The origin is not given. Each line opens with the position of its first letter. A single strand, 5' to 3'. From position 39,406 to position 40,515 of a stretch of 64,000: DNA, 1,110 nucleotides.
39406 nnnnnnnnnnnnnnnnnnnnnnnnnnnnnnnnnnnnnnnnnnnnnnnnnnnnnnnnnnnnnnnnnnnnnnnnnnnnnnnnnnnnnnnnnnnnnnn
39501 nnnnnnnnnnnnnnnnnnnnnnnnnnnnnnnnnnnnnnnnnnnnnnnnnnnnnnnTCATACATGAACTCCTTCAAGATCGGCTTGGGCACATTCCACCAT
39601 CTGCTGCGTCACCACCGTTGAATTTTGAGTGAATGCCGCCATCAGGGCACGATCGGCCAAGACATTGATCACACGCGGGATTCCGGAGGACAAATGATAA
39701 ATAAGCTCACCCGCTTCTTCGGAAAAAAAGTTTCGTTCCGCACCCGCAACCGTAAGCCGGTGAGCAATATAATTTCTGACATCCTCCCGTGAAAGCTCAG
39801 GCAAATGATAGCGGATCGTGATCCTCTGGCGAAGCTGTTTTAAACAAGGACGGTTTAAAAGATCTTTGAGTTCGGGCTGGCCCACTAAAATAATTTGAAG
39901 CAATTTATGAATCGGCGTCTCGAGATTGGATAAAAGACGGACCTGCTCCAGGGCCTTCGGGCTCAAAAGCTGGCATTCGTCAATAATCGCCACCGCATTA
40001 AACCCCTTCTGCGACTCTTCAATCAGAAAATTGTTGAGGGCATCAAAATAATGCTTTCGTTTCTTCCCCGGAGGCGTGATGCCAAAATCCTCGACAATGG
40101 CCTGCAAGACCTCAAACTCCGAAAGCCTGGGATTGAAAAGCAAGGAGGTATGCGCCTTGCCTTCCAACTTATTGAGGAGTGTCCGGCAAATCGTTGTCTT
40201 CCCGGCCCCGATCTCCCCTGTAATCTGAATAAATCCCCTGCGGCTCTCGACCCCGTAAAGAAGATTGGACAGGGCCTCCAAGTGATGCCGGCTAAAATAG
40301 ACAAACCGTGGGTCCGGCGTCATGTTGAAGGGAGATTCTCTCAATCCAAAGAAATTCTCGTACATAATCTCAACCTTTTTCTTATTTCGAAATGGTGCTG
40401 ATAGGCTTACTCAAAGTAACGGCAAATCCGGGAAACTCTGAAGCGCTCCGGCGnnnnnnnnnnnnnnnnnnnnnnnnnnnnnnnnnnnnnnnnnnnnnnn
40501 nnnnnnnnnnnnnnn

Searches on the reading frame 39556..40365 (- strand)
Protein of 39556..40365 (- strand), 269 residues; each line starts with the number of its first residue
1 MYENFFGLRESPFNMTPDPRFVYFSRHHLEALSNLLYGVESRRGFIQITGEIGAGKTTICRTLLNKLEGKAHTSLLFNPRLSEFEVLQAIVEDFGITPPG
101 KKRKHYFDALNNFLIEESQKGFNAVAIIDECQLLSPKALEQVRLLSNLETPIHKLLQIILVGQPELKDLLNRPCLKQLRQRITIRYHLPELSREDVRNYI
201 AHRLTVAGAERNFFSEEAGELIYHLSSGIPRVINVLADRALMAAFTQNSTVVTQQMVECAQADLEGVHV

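Call 7: search_protein_families(library=ncbifam, proteins=[window:39556-40365:-])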
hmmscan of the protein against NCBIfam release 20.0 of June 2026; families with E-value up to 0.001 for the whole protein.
window:39556-40365:- (269 aa): 4 families
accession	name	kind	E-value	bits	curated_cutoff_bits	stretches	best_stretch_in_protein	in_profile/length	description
TIGR03015.1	pepcterm_ATPase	hypoth_equivalog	1e-85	287.5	324.5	1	1-263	1-265/269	XrtA/PEP-CTERM system-associated ATPase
TIGR02397.1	dnaX_nterm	equivalog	0.00047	19.5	250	0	125-246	120-228/355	DNA polymerase III subunit gamma/tau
TIGR02673.1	FtsE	equivalog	0.00062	19.5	264.85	0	28-70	14-55/214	cell division ATP-binding protein FtsE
TIGR02928.1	TIGR02928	subfamily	0.00089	18.2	181.3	0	31-135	30-142/366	orc1/cdc6 family replication initiation protein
